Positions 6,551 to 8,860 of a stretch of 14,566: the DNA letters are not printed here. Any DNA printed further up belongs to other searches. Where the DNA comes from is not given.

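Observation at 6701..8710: Compact TAT-MopB subunit: FS0 motif present but no obvious Cys Mo-ligand in the expected segment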

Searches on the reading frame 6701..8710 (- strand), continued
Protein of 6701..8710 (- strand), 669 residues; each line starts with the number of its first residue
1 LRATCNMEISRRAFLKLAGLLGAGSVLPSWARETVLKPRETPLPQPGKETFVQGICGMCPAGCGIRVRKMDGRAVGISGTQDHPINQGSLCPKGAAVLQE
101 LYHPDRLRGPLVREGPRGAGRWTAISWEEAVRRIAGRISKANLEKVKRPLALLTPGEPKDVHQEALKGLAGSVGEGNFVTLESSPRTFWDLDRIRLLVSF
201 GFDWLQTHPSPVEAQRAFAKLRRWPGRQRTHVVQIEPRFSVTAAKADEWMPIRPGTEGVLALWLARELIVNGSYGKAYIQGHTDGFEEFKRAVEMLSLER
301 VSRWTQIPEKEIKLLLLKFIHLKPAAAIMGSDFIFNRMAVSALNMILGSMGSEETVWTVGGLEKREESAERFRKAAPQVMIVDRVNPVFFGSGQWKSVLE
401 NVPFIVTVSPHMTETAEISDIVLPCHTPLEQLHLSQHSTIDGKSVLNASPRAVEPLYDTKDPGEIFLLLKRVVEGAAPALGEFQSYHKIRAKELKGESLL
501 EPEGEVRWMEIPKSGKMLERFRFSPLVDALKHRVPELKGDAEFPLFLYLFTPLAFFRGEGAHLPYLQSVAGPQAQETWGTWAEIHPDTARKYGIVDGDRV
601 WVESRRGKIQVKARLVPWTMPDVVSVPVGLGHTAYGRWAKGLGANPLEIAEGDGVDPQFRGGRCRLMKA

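Call 47: search_protein_families(library=ncbifam, proteins=[P0067, P0003, P0024, L023:1941-4238:+, L078:10001-12145:+, L066:10001-12100:+, P0051], max_evalue=1e-30)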
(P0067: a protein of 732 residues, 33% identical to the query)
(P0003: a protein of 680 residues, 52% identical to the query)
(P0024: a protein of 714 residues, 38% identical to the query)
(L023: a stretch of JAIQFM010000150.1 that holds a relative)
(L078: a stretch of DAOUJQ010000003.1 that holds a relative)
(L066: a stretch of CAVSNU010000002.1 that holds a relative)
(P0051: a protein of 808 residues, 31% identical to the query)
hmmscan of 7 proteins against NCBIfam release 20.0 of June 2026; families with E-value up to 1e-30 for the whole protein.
P0067 (732 aa): 9 families
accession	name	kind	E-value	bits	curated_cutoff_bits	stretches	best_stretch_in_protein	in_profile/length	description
NF041783.2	mnquin_red_QrcB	equivalog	2e-92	310.6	440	1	43-709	48-695/695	menaquinone reductase molybdopterin-binding-like subunit QrcB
NF012032.0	PRK15488.1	equivalog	2.4e-72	244.1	694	1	1-376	3-364/759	thiosulfate reductase PhsA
NF041714.1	arsenate_red_ArrA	equivalog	1.8e-57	195.1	1600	1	2-287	4-289/848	arsenate respiratory reductase molybdopterin-containing subunit ArrA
TIGR02166.1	dmsA_ynfE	subfamily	6.1e-46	156.8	777.7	0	1-291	1-296/794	DMSO/selenate family reductase complex A subunit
TIGR01591.1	Fdh-alpha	equivalog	7.6e-43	146.6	666.25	1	52-378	3-323/672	formate dehydrogenase subunit alpha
NF047855.1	AssmNtatRedNasC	equivalog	1.5e-38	132.5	1100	0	47-373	20-342/708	assimilatory nitrate reductase catalytic subunit NasC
NF041885.1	selenate_YnfE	exception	1e-33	116.2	1675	0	83-372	89-403/805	selenate/tellurate reductase subunit YnfE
NF041884.1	selenate_YnfF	exception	3.3e-33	114.6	1650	0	2-291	2-296/798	selenate/tellurate reductase subunit YnfF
NF011567.1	PRK14991.1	equivalog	7.1e-33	113.4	1750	0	83-127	137-181/1022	tetrathionate reductase subunit TtrA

P0003 (680 aa): 6 families
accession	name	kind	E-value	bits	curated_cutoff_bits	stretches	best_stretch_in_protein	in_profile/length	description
NF041783.2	mnquin_red_QrcB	equivalog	1.6e-73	248.1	440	1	40-668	47-671/695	menaquinone reductase molybdopterin-binding-like subunit QrcB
NF012032.0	PRK15488.1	equivalog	6.6e-63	212.9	694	1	1-367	1-364/759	thiosulfate reductase PhsA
TIGR01591.1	Fdh-alpha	equivalog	1.6e-47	162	666.25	1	48-364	1-316/672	formate dehydrogenase subunit alpha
NF041714.1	arsenate_red_ArrA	equivalog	4.9e-39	134.1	1600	0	41-299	46-303/848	arsenate respiratory reductase molybdopterin-containing subunit ArrA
NF047855.1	AssmNtatRedNasC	equivalog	1.4e-33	116.2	1100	0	239-341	210-312/708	assimilatory nitrate reductase catalytic subunit NasC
TIGR02166.1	dmsA_ynfE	subfamily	3.4e-33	114.7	777.7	0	3-297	1-304/794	DMSO/selenate family reductase complex A subunit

P0024 (714 aa): 7 families
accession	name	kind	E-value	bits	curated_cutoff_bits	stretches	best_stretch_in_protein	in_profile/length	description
NF041783.2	mnquin_red_QrcB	equivalog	2.6e-89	300.2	440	1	44-711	49-692/695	menaquinone reductase molybdopterin-binding-like subunit QrcB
NF012032.0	PRK15488.1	equivalog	9.1e-75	252.1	694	1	4-370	2-363/759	thiosulfate reductase PhsA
NF041714.1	arsenate_red_ArrA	equivalog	4e-57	193.9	1600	1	31-381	30-412/848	arsenate respiratory reductase molybdopterin-containing subunit ArrA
TIGR01591.1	Fdh-alpha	equivalog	1.4e-47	162.2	666.25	1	51-342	2-290/672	formate dehydrogenase subunit alpha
NF047855.1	AssmNtatRedNasC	equivalog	7e-40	137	1100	0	42-346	15-314/708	assimilatory nitrate reductase catalytic subunit NasC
TIGR02166.1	dmsA_ynfE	subfamily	4.9e-34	117.5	777.7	0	5-303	1-307/794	DMSO/selenate family reductase complex A subunit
TIGR03479.1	DMSO_red_II_alp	subfamily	2.9e-32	111.7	984.75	0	87-293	105-306/913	molybdopterin-dependent oxidoreductase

L023:1941-4238:+ (766 aa): 8 families
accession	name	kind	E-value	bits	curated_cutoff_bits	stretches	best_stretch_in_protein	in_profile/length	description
NF041783.2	mnquin_red_QrcB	equivalog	6.2e-103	345.3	440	1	1-549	3-520/695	menaquinone reductase molybdopterin-binding-like subunit QrcB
NF012032.0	PRK15488.1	equivalog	8e-83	278.7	694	1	2-390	4-366/759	thiosulfate reductase PhsA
NF041714.1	arsenate_red_ArrA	equivalog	1.2e-66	225.5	1600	1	2-400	4-414/848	arsenate respiratory reductase molybdopterin-containing subunit ArrA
TIGR01591.1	Fdh-alpha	equivalog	5.1e-47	160.4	666.25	1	52-349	2-282/672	formate dehydrogenase subunit alpha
TIGR02166.1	dmsA_ynfE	subfamily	2.9e-42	144.7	777.7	1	2-385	2-397/794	DMSO/selenate family reductase complex A subunit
NF041885.1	selenate_YnfE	exception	5.2e-37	127.1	1675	1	2-384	4-403/805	selenate/tellurate reductase subunit YnfE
NF047855.1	AssmNtatRedNasC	equivalog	1.5e-33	116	1100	0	67-345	42-302/708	assimilatory nitrate reductase catalytic subunit NasC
NF011566.1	PRK14990.1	exception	4.7e-31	107.6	1600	0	3-384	16-416/814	dimethylsulfoxide reductase subunit A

L078:10001-12145:+ (715 aa): 6 families
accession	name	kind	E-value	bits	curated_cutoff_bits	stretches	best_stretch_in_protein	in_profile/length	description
NF041783.2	mnquin_red_QrcB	equivalog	5.9e-94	315.6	440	1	44-523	45-519/695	menaquinone reductase molybdopterin-binding-like subunit QrcB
NF012032.0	PRK15488.1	equivalog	5.7e-53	180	694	1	40-383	32-375/759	thiosulfate reductase PhsA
NF041714.1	arsenate_red_ArrA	equivalog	1.6e-50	172.1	1600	0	3-284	3-285/848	arsenate respiratory reductase molybdopterin-containing subunit ArrA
TIGR02166.1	dmsA_ynfE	subfamily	1.2e-37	129.4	777.7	0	4-284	2-288/794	DMSO/selenate family reductase complex A subunit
TIGR01591.1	Fdh-alpha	equivalog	1.7e-33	115.7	666.25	0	68-370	15-318/672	formate dehydrogenase subunit alpha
TIGR03479.1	DMSO_red_II_alp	subfamily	2.6e-33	115.1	984.75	0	82-285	96-297/913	molybdopterin-dependent oxidoreductase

L066:10001-12100:+ (700 aa): 5 families
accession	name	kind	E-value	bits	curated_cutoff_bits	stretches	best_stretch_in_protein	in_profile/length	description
NF041783.2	mnquin_red_QrcB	equivalog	3.7e-87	293.1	440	1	49-695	48-667/695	menaquinone reductase molybdopterin-binding-like subunit QrcB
NF041714.1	arsenate_red_ArrA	equivalog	7.9e-52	176.4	1600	1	2-289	4-286/848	arsenate respiratory reductase molybdopterin-containing subunit ArrA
NF012032.0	PRK15488.1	equivalog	1.3e-49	168.9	694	1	2-375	4-362/759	thiosulfate reductase PhsA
TIGR02166.1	dmsA_ynfE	subfamily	1.5e-41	142.3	777.7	0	1-308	1-308/794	DMSO/selenate family reductase complex A subunit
TIGR01591.1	Fdh-alpha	equivalog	4.6e-33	114.2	666.25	0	57-146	2-87/672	formate dehydrogenase subunit alpha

P0051 (808 aa): 14 families
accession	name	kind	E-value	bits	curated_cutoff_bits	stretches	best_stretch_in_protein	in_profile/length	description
NF041714.1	arsenate_red_ArrA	equivalog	5.1e-139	464.9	1600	1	3-807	3-847/848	arsenate respiratory reductase molybdopterin-containing subunit ArrA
NF012032.0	PRK15488.1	equivalog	3.7e-118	395.6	694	1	1-624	1-622/759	thiosulfate reductase PhsA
NF041783.2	mnquin_red_QrcB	equivalog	2.3e-99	333.5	440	1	1-543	1-507/695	menaquinone reductase molybdopterin-binding-like subunit QrcB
TIGR02166.1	dmsA_ynfE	subfamily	5.8e-77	259.4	777.7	1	3-382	1-397/794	DMSO/selenate family reductase complex A subunit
TIGR01591.1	Fdh-alpha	equivalog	1.6e-65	221.5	666.25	1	48-383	2-319/672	formate dehydrogenase subunit alpha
TIGR03479.1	DMSO_red_II_alp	subfamily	5.2e-56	190.3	984.75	1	49-290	63-307/913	molybdopterin-dependent oxidoreductase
NF041885.1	selenate_YnfE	exception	8.5e-56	189.2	1675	1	3-381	3-403/805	selenate/tellurate reductase subunit YnfE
NF041884.1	selenate_YnfF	exception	2.7e-54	184.3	1650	1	3-382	1-397/798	selenate/tellurate reductase subunit YnfF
NF011566.1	PRK14990.1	exception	1.6e-52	178.6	1600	1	4-381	15-416/814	dimethylsulfoxide reductase subunit A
NF011567.1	PRK14991.1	equivalog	5.3e-45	153.6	1750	0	84-287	141-371/1022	tetrathionate reductase subunit TtrA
NF047855.1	AssmNtatRedNasC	equivalog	6.7e-43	147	1100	0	33-362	9-322/708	assimilatory nitrate reductase catalytic subunit NasC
TIGR01553.1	formate-DH-alph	equivalog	1e-41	142.7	814.2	0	3-135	2-140/1009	formate dehydrogenase-N subunit alpha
TIGR00509.1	bisC_fam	subfamily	6.7e-39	133.7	1017.55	1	108-618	64-596/772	molybdopterin guanine dinucleotide-containing S/N-oxide reductase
NF010055.0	PRK13532.1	equivalog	8.9e-31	106.9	904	0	1-298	1-299/830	nitrate reductase catalytic subunit NapA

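Call 54: find_encoding_contigs(protein=P0100, flank=5000, max_places=1)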
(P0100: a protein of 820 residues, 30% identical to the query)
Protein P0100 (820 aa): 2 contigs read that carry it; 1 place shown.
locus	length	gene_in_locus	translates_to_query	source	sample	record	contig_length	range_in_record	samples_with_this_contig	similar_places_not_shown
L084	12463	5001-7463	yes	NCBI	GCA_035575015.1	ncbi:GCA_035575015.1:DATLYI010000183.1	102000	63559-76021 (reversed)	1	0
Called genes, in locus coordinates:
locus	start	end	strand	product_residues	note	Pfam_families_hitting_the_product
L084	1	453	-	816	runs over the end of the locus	PF00343:Phosphorylase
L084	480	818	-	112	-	PF01740:STAS, PF13466:STAS_2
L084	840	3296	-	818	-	PF13493:DUF4118, PF00989:PAS, PF08448:PAS_4, PF13426:PAS_9, PF08447:PAS_3, PF07228:SpoIIE, PF13581:HATPase_c_2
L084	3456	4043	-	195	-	PF05116:S6PP (faint), PF08282:Hydrolase_3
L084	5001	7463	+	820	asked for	PF10518:TAT_signal (faint), PF04879:Molybdop_Fe4S4, PF00384:Molybdopterin, PF01568:Molydop_binding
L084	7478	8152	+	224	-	PF13237:Fer4_10 (faint), PF13183:Fer4_8 (faint), PF13187:Fer4_9 (faint), PF13247:Fer4_11, PF12797:Fer4_2 (weak), PF00037:Fer4 (weak), PF12837:Fer4_6 (weak), PF12838:Fer4_7 (weak)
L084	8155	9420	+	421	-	PF03916:NrfD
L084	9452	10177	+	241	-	PF02613:Nitrate_red_del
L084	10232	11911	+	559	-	PF12838:Fer4_7 (weak), PF13237:Fer4_10 (weak), PF14697:Fer4_21 (weak), PF13187:Fer4_9 (weak), PF02662:FlpD, PF12838:Fer4_7, PF13237:Fer4_10, PF14697:Fer4_21, +8 more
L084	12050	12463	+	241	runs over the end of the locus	PF00034:Cytochrom_C (weak), PF13442:Cytochrome_CBB3 (weak), PF00034:Cytochrom_C, PF13442:Cytochrome_CBB3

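Call 55: find_encoding_contigs(protein=P0074, flank=5000, max_places=1)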
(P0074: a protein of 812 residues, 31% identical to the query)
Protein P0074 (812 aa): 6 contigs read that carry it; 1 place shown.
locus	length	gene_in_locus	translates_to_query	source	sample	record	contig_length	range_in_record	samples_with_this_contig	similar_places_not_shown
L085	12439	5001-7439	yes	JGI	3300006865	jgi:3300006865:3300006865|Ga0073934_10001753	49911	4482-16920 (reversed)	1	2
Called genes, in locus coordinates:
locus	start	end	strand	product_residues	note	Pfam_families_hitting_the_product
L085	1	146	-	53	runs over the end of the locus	-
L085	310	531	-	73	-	PF02416:TatA_B_E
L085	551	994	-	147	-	PF00072:Response_reg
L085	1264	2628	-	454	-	PF00072:Response_reg, PF07724:AAA_2 (faint), PF00158:Sigma54_activat, PF14532:Sigma54_activ_2, PF00004:AAA (weak), PF07728:AAA_5, PF25601:AAA_lid_14, PF02954:HTH_8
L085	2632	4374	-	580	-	PF00672:HAMP, PF00512:HisKA, PF02518:HATPase_c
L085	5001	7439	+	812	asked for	PF04879:Molybdop_Fe4S4, PF00384:Molybdopterin, PF01568:Molydop_binding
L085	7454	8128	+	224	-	PF13237:Fer4_10 (faint), PF13187:Fer4_9 (faint), PF13247:Fer4_11, PF12797:Fer4_2 (weak), PF00037:Fer4 (weak), PF12837:Fer4_6 (weak), PF12838:Fer4_7 (weak)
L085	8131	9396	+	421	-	PF03916:NrfD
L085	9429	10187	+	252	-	PF02613:Nitrate_red_del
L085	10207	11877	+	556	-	PF13237:Fer4_10 (weak), PF14697:Fer4_21 (weak), PF12838:Fer4_7 (weak), PF13187:Fer4_9 (weak), PF25160:LdpA_Fe-S-bd (weak), PF12838:Fer4_7, PF13187:Fer4_9, PF14697:Fer4_21, +6 more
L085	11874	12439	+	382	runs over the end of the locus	PF00034:Cytochrom_C, PF13442:Cytochrome_CBB3, PF00034:Cytochrom_C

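Call 56: find_encoding_contigs(protein=P0043, flank=5000, max_places=1)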
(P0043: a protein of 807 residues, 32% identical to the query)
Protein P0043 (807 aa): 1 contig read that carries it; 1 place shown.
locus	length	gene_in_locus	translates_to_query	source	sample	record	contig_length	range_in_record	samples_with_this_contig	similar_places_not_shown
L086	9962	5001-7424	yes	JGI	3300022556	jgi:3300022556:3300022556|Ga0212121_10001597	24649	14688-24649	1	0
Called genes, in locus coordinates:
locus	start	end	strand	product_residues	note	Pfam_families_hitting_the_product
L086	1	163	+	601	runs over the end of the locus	PF14691:Fer4_20, PF00890:FAD_binding_2 (weak), PF01266:DAO, PF01593:Amino_oxidase (weak), PF07992:Pyr_redox_2, PF13450:NAD_binding_8, PF13738:Pyr_redox_3, PF00070:Pyr_redox, +6 more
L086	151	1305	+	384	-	PF01855:POR_N, PF02780:Transketolase_C (faint), PF17147:PFOR_II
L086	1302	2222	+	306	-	PF02775:TPP_enzyme_C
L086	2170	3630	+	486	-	PF21563:Mcp40H-20_sensor (weak), PF00672:HAMP, PF07730:HisKA_3, PF02518:HATPase_c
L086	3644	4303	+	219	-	PF00072:Response_reg, PF00196:GerE, PF08281:Sigma70_r4_2 (weak)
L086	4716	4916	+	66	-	PF01022:HTH_5, PF01978:TrmB (weak), PF09339:HTH_IclR (weak), PF12840:HTH_20 (weak), PF13412:HTH_24 (weak)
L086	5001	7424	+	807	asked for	PF04879:Molybdop_Fe4S4, PF00384:Molybdopterin, PF01568:Molydop_binding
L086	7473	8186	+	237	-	-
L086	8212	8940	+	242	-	PF12797:Fer4_2 (weak), PF12837:Fer4_6 (faint), PF13237:Fer4_10 (faint), PF12838:Fer4_7 (weak), PF13187:Fer4_9 (faint), PF13247:Fer4_11, PF00037:Fer4 (weak), PF12838:Fer4_7 (weak)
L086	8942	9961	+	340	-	?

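Call 57: find_encoding_contigs(protein=P0081, flank=5000, max_places=1)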
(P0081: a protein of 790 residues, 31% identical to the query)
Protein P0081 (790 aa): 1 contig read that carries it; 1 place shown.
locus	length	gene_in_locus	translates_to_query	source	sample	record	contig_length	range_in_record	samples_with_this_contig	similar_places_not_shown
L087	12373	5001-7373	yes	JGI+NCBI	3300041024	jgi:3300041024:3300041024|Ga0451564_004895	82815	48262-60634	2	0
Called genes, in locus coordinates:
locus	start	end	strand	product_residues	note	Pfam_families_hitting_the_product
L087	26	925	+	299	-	-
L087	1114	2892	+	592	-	PF00672:HAMP, PF08448:PAS_4, PF00512:HisKA, PF13581:HATPase_c_2 (faint), PF02518:HATPase_c, PF10090:HPTransfase (faint)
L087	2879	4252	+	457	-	PF00072:Response_reg, PF00158:Sigma54_activat, PF14532:Sigma54_activ_2, PF07728:AAA_5 (weak), PF25601:AAA_lid_14, PF02954:HTH_8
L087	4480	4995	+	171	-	PF14537:Cytochrom_c3_2 (faint), PF14522:Cytochrome_C7 (weak)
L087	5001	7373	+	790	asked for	PF04879:Molybdop_Fe4S4, PF00384:Molybdopterin, PF01568:Molydop_binding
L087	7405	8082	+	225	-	PF00037:Fer4 (faint), PF12797:Fer4_2 (faint), PF12798:Fer4_3 (faint), PF12837:Fer4_6 (faint), PF12838:Fer4_7, PF13237:Fer4_10 (weak), PF13247:Fer4_11, PF12838:Fer4_7 (weak), +3 more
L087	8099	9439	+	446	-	PF03916:NrfD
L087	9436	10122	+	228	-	PF02613:Nitrate_red_del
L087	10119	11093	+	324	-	PF01145:Band_7, PF13421:Band_7_1 (faint)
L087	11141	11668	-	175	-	PF14537:Cytochrom_c3_2 (faint), PF13435:Cytochrome_C554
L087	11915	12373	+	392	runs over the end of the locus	-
